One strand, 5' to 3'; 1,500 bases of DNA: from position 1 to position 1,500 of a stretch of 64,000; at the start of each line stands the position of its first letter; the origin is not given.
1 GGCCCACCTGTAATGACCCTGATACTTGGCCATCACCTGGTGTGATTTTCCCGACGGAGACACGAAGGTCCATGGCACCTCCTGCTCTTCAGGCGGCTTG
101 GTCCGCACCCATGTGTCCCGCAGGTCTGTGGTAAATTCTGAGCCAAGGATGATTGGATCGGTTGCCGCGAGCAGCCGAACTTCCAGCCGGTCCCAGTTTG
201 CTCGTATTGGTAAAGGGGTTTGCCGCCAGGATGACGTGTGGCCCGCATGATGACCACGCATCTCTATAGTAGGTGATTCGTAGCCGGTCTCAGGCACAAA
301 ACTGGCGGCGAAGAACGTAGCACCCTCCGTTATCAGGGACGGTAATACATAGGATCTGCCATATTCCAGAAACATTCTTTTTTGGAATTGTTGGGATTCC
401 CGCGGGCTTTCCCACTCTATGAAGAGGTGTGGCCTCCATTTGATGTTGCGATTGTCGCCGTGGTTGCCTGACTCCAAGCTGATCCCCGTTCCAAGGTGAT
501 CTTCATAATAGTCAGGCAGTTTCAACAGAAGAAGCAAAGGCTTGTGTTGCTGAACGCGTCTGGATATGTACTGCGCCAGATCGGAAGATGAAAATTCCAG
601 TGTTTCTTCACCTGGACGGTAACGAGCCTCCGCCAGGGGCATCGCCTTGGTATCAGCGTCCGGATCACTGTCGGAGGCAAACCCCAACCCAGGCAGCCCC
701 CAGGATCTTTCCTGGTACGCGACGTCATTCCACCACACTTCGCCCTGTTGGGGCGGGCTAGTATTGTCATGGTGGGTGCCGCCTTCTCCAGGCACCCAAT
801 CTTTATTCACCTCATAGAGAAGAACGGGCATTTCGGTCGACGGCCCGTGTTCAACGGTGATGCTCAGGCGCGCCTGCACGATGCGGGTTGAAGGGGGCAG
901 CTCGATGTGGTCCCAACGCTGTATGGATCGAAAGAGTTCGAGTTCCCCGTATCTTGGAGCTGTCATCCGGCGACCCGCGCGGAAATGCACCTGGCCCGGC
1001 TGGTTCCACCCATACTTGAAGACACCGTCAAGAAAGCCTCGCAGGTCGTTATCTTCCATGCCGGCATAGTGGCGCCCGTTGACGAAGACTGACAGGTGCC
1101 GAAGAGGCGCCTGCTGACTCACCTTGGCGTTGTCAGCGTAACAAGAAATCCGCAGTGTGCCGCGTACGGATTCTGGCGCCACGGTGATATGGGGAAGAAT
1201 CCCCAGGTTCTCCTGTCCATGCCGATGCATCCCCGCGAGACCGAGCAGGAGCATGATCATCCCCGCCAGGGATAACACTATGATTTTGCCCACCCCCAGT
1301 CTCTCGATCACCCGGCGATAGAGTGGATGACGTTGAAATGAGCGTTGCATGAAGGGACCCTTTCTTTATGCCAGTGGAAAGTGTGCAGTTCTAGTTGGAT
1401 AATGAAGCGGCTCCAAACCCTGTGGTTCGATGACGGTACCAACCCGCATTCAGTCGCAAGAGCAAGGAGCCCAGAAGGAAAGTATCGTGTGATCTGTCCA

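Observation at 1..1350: Low-GC partial gene at window edge, missed by the ORF track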

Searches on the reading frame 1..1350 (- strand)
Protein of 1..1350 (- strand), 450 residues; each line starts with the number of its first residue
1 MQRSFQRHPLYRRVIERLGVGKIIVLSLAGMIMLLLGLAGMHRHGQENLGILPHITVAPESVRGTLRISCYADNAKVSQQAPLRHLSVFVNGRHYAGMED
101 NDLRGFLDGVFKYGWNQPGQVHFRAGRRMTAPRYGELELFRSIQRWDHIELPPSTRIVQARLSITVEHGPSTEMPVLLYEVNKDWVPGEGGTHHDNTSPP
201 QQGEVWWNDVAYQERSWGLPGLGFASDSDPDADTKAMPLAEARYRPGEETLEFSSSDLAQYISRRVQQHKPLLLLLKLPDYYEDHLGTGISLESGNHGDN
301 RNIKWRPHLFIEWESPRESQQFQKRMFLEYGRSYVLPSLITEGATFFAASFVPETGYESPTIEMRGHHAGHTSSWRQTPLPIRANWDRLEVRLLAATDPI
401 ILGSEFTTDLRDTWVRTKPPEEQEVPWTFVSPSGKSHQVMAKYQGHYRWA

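Call 5: search_protein_families(library=pfam, proteins=[window:1-1350:-], max_evalue=0.01)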
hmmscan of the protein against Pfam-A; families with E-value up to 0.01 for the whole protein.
window:1-1350:- (450 aa): 0 families

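Call 7: find_homologous_proteins(query=window:1-1350:-)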
Query window:1-1350:- (450 aa): 177 proteins with E <= 0.001 among 8000 candidates; the best 120 are listed.
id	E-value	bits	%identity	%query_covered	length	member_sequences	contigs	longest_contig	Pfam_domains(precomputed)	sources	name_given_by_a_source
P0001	0.0e+0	1056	100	100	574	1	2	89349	PF16586.12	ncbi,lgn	ncbi:MAG: hypothetical protein ACE5HD_03505 [Acidobacteriota bacterium]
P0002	8.1e-158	544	55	99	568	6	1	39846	PF16586.12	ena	-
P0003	1.2e-154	534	59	87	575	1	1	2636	-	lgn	-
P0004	1.0e-153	531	53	99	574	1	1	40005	PF16586.12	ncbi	-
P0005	4.5e-153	529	54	95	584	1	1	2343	PF16586.12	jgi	jgi:hypothetical protein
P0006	1.1e-146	507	59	87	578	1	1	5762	-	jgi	jgi:hypothetical protein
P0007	5.2e-144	499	52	95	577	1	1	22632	-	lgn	-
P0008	1.4e-142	494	61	78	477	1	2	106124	-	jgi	jgi:hypothetical protein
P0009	7.9e-142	492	60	78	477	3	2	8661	-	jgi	jgi:hypothetical protein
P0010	1.0e-140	488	51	95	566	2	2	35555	PF16586.12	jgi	-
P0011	7.0e-139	482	52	94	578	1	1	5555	-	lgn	-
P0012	1.2e-138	481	54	89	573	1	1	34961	-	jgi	jgi:hypothetical protein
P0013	2.2e-135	470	54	87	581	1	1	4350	-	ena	-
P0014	7.8e-135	468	51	96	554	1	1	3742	PF16586.12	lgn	-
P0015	3.8e-134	466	50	96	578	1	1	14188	-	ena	-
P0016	3.9e-134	466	52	89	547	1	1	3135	PF16586.12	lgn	-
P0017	5.9e-133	462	52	87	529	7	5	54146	PF16586.12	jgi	jgi:hypothetical protein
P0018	4.3e-132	459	53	88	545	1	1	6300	PF16586.12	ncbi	-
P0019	1.1e-131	458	54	86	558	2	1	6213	PF16586.12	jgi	-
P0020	1.4e-131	458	51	92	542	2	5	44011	PF16586.12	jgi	jgi:hypothetical protein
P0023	4.4e-130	453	53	86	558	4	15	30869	PF16586.12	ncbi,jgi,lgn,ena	-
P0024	4.0e-129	450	53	86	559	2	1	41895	PF16586.12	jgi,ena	-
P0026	1.6e-128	448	50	94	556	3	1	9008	PF16586.12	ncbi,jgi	jgi:hypothetical protein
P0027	2.3e-128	447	50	95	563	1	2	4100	PF16586.12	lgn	-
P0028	4.3e-128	446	51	88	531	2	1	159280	PF16586.12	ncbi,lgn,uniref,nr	ncbi:MAG: DUF5060 domain-containing protein [Candidatus Eisenbacteria bacterium]|uniref:DUF5060 doma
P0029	1.0e-127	445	50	95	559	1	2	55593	PF16586.12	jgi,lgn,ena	-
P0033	7.8e-127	442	53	86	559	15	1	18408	PF16586.12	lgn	-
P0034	1.8e-126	441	49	97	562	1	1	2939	PF16586.12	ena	-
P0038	1.2e-125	438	51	86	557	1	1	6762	PF16586.12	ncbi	-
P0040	1.8e-125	438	52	87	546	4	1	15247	PF16586.12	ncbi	-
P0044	1.2e-124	435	50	88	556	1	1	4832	PF16586.12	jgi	jgi:hypothetical protein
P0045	4.0e-124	433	50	95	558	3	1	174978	PF16586.12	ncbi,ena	-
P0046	4.1e-124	433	52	87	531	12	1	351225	PF16586.12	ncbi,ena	-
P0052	1.5e-123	431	45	96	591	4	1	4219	PF16586.12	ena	-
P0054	2.6e-123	430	51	86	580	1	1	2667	PF16586.12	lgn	-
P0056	5.3e-123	429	52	86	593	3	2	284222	PF16586.12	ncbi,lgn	-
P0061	2.2e-122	427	52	86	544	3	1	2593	PF16586.12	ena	-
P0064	9.2e-122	425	46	98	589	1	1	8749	PF16586.12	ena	-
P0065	1.8e-121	424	45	95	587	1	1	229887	PF16586.12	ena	-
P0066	3.9e-121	423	51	86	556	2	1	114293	PF16586.12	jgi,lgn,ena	-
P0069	6.6e-121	423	51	89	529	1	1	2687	PF16586.12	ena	-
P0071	7.6e-120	419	45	95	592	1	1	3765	PF16586.12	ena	-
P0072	8.5e-120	419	47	98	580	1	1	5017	PF16586.12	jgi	jgi:hypothetical protein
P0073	8.6e-120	419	50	87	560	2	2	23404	PF16586.12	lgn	-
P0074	1.4e-119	418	48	94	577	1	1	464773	-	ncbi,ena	-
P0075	1.5e-119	418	51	80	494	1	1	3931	PF16586.12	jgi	jgi:hypothetical protein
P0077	2.8e-119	417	47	91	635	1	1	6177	PF16586.12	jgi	-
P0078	6.7e-119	416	48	96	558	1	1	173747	PF16586.12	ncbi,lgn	-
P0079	8.2e-119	416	50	86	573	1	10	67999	PF16586.12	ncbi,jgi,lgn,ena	-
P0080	1.5e-118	415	50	87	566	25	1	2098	PF16586.12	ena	-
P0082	1.2e-117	412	48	95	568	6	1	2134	PF16586.12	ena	-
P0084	5.5e-117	410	51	86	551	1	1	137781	PF16586.12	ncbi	-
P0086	9.9e-117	409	50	82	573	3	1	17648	PF16586.12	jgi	jgi:hypothetical protein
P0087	1.3e-116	408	48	86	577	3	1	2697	PF16586.12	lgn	-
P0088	5.5e-116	406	50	86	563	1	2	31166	PF16586.12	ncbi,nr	ncbi:MAG: DUF5060 domain-containing protein [bacterium]|nr:DUF5060 domain-containing protein [bacter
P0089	5.7e-116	406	48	90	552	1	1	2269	PF16586.12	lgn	-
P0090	9.4e-116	406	49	87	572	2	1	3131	PF16586.12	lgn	-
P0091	5.4e-115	403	47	89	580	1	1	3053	PF16586.12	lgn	-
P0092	1.0e-114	402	49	86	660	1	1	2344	PF16586.12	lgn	-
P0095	6.1e-114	400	45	94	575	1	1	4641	PF16586.12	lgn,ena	-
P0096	8.5e-114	399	44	95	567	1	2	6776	PF16586.12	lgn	-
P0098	1.5e-113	398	50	81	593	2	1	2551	PF16586.12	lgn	-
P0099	2.7e-113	397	48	87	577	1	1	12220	PF16586.12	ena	-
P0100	1.9e-112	395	54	73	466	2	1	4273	PF16586.12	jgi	jgi:hypothetical protein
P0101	5.0e-112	393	46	86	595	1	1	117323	PF16586.12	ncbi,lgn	-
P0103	1.1e-111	392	49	88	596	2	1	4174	PF16586.12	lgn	-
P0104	1.3e-111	392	50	80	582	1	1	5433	PF16586.12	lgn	-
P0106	3.8e-111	390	48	87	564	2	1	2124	PF16586.12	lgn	-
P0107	4.3e-111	390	47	82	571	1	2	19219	PF16586.12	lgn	-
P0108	9.5e-111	389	43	98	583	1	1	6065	PF16586.12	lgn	-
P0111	2.0e-110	388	48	87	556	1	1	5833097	PF16586.12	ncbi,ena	-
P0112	2.4e-110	388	47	97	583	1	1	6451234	PF16586.12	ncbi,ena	-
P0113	4.6e-110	387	48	93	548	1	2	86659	PF16586.12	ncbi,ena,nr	ncbi:MAG: DUF5060 domain-containing protein [Myxococcota bacterium]|nr:DUF5060 domain-containing pro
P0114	6.8e-109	383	46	90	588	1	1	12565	PF16586.12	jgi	jgi:hypothetical protein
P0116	1.4e-108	382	46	88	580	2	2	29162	PF16586.12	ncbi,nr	ncbi:MAG: DUF5060 domain-containing protein [Deltaproteobacteria bacterium]|nr:DUF5060 domain-contai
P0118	2.3e-108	381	50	78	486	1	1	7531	PF16586.12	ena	-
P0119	3.1e-108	381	45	87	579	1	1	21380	PF16586.12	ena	-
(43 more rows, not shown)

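Call 9: find_encoding_contigs(protein=P0001, flank=10000, max_places=4)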
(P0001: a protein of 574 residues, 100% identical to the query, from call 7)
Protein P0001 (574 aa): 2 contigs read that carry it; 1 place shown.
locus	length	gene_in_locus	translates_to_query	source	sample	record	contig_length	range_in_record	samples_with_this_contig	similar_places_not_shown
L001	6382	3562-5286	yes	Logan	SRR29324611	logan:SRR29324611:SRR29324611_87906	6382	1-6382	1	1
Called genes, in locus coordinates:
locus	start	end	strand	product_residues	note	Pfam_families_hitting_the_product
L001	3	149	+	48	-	?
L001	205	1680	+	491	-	PF01943:Polysacc_synt, PF13440:Polysacc_synt_3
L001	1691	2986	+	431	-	PF13472:Lipase_GDSL_2 (weak)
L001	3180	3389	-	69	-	-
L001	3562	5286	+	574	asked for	PF16586:DUF5060 (faint)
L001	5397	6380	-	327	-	?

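Call 10: search_protein_families(library=pfam, proteins=[P0001, P0002, P0028, P0112], max_evalue=10)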
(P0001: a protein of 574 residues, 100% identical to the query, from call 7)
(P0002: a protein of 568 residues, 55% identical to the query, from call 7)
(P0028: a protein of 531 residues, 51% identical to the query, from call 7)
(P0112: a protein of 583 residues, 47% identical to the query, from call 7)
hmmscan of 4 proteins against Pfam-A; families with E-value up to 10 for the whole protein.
P0001 (574 aa): 2 families
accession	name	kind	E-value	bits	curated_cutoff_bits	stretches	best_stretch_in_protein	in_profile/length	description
PF16586.11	DUF5060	-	1e-05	26.1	27.2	1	418-463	20-65/70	Domain of unknown function (DUF5060)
PF13325.12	MCRS_N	-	0.13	12.5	25.8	1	488-555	121-187/199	N-terminal region of micro-spherule protein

P0002 (568 aa): 1 family
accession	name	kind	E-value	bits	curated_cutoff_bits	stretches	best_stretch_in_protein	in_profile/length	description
PF16586.11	DUF5060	-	2e-05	25.2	27.2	1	428-469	24-65/70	Domain of unknown function (DUF5060)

P0028 (531 aa): 1 family
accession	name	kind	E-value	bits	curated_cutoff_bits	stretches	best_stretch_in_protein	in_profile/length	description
PF16586.11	DUF5060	-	3.3e-06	27.7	27.2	1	378-422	23-67/70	Domain of unknown function (DUF5060)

P0112 (583 aa): 2 families
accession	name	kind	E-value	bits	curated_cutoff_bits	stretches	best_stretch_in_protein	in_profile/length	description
PF16586.11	DUF5060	-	4.8e-09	36.8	27.2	1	427-465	28-66/70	Domain of unknown function (DUF5060)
PF25298.1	Baculo_FP_2nd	-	0.26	11.5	24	1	115-130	17-33/53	Baculovirus FP protein domain 2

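Call 11: search_protein_families(library=ncbifam, proteins=[P0001], max_evalue=0.1)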
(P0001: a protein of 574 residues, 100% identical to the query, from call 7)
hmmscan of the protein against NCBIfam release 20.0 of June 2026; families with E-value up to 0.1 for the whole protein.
P0001 (574 aa): 0 families

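Call 17: search_solved_structures(query=A1, max_evalue=10, show_alignments=3)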
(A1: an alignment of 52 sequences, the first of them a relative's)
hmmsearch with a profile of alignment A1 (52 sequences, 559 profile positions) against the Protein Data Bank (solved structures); distinct sequences matched with E-value up to 10: 5.
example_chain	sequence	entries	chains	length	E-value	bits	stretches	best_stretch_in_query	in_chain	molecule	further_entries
4n0r_A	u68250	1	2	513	0.00018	23.1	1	400-476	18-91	putative glycoside hydrolase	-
6t8m_A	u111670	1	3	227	0.64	11.4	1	162-186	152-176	Prolyl 4-hydroxylase subunit alpha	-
4p3w_A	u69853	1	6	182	0.83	11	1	408-448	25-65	Filamin-A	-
2j3s_A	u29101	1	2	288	1.6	10.1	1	408-447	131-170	FILAMIN-A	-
3nr7_A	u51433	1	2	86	3.4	9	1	479-548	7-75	DNA-binding protein H-NS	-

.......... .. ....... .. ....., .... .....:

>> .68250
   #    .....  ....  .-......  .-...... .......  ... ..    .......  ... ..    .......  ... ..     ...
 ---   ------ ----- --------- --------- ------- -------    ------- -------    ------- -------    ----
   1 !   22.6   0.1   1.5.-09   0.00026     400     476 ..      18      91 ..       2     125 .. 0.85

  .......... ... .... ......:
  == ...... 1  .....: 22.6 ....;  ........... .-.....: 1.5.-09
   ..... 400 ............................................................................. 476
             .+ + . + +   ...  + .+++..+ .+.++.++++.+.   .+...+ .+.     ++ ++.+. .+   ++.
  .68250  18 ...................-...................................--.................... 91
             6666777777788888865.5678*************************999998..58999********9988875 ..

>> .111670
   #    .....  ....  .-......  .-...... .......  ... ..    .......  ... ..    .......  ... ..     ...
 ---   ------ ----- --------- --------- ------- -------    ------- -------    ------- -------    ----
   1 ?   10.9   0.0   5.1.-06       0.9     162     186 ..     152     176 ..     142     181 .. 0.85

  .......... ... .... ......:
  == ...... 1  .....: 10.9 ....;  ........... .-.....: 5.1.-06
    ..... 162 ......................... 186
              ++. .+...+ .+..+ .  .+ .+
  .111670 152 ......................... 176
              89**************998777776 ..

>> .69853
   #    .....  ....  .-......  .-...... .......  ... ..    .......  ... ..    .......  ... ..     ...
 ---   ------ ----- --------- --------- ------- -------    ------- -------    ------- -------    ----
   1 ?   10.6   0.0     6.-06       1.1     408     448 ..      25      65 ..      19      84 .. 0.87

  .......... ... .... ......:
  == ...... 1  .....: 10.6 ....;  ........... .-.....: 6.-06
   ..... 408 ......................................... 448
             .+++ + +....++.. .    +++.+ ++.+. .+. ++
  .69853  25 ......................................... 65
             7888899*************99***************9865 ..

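Call 18: find_encoding_contigs(protein=P0112, flank=10000, max_places=2)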
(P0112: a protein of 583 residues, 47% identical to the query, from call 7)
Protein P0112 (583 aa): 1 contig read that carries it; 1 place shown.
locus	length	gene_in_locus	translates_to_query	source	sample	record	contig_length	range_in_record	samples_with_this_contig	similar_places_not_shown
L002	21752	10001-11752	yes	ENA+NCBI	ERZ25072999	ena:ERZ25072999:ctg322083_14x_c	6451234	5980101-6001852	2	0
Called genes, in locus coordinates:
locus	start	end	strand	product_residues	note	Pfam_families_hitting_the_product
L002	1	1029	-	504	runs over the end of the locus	PF13860:FlgD_ig (weak)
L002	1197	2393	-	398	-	PF13439:Glyco_transf_4 (weak), PF13579:Glyco_trans_4_4, PF00534:Glycos_transf_1, PF13692:Glyco_trans_1_4, PF13524:Glyco_trans_1_2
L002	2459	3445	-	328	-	PF01073:3Beta_HSD, PF01370:Epimerase, PF04321:RmlD_sub_bind, PF05368:NmrA (weak), PF13460:NAD_binding_10, PF16363:GDP_Man_Dehyd, PF07993:NAD_binding_4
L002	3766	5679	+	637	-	PF13522:GATase_6, PF13537:GATase_7, PF00733:Asn_synthase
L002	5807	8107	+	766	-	PF13432:TPR_16 (weak), PF13428:TPR_14 (weak), PF13432:TPR_16 (weak), PF14559:TPR_19, PF13371:TPR_9 (weak), PF13424:TPR_12 (weak), PF13432:TPR_16, PF00515:TPR_1 (weak), +10 more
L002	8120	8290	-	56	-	PF19451:DUF5989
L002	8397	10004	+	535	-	PF16586:DUF5060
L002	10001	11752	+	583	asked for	PF16586:DUF5060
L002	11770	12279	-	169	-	PF12694:cpYpsA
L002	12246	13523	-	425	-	PF04389:Peptidase_M28, PF01546:Peptidase_M20 (weak), PF00595:PDZ, PF13180:PDZ_2, PF17820:PDZ_6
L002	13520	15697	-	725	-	PF01433:Peptidase_M1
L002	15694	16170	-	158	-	PF03473:MOSC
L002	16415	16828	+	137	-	PF01978:TrmB (weak), PF03965:Penicillinase_R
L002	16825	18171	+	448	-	PF05569:Peptidase_M56, PF01435:Peptidase_M48 (weak), PF03544:TonB_C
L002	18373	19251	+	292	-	PF03755:YicC-like_N, PF08340:YicC-like_C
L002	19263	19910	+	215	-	PF13191:AAA_16 (faint), PF00625:Guanylate_kin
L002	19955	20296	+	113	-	-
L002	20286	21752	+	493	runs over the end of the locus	PF02441:Flavoprotein, PF04127:DFP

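Call 19: find_encoding_contigs(protein=P0002, flank=10000, max_places=2)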
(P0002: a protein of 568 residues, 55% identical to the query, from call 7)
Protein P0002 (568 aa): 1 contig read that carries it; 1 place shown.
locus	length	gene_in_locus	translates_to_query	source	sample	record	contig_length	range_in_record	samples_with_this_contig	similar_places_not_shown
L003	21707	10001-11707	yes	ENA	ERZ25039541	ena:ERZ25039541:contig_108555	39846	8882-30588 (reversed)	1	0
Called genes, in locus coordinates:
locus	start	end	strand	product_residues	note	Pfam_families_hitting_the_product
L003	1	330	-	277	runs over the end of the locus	PF02540:NAD_synthase (weak), PF06508:QueC (faint)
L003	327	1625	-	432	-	PF10105:DUF2344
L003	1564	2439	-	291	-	PF04055:Radical_SAM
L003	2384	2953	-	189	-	PF19864:Radical_SAM_N2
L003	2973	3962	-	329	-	PF16881:LIAS_N, PF04055:Radical_SAM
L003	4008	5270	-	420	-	PF02625:XdhC_CoxI, PF13478:XdhC_C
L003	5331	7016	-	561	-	PF19864:Radical_SAM_N2, PF04055:Radical_SAM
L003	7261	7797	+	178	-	-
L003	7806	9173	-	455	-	PF01938:TRAM, PF05958:tRNA_U5-meth_tr, PF09445:Methyltransf_15 (faint)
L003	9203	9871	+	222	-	-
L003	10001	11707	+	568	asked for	PF16586:DUF5060 (weak)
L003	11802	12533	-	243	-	PF03588:Leu_Phe_trans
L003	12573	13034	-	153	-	PF09832:DUF2059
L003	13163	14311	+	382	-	PF04909:Amidohydro_2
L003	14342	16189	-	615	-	PF01541:GIY-YIG, PF27096:UvrC_M, PF22920:UvrC_RNaseH, PF08459:UvrC_RNaseH_dom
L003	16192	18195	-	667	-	PF00270:DEAD (weak), PF04851:ResIII, PF17757:UvrB_inter, PF27431:UvrB_3rd, PF00271:Helicase_C, PF12344:UvrB, PF02151:UVR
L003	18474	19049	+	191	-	PF03551:PadR, PF10400:Vir_act_alpha_C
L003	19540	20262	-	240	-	-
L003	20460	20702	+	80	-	PF04014:MazE_antitoxin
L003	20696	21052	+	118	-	PF02452:PemK_toxin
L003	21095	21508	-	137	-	PF02371:Transposase_20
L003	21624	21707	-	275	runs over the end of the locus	-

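Call 20: find_encoding_contigs(protein=P0004, flank=10000, max_places=2)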
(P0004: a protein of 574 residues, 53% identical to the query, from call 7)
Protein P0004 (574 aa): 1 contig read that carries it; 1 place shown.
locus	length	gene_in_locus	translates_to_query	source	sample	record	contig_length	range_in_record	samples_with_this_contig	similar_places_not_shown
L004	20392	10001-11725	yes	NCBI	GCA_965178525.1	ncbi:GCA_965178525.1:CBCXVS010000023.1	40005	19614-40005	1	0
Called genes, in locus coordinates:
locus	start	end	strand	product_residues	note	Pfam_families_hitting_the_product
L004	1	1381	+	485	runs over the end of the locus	-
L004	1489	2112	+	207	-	-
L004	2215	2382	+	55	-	-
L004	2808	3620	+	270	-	PF07286:D-Glu_cyclase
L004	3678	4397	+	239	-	PF01694:Rhomboid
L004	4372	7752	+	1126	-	PF01433:Peptidase_M1, PF04389:Peptidase_M28, PF01546:Peptidase_M20, PF00595:PDZ (weak), PF13180:PDZ_2, PF17820:PDZ_6 (weak)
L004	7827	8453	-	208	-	PF13489:Methyltransf_23 (weak), PF05175:MTS (weak), PF13847:Methyltransf_31, PF08241:Methyltransf_11, PF08242:Methyltransf_12, PF13649:Methyltransf_25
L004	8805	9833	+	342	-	PF00022:Actin (faint), PF06723:MreB_Mbl, PF00012:HSP70, PF11104:PilM_2 (faint), PF14450:FtsA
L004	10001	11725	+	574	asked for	PF16586:DUF5060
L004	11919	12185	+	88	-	-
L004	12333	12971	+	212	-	PF00753:Lactamase_B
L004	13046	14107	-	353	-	PF00793:DAHP_synth_1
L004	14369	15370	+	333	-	PF01464:SLT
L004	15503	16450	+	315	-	PF02401:LYTB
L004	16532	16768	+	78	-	PF07311:Dodecin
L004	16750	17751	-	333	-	PF01063:Aminotran_4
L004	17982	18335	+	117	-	-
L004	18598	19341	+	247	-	PF01738:DLH, PF08840:BAAT_C (weak), PF00326:Peptidase_S9 (weak)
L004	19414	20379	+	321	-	PF03480:DctP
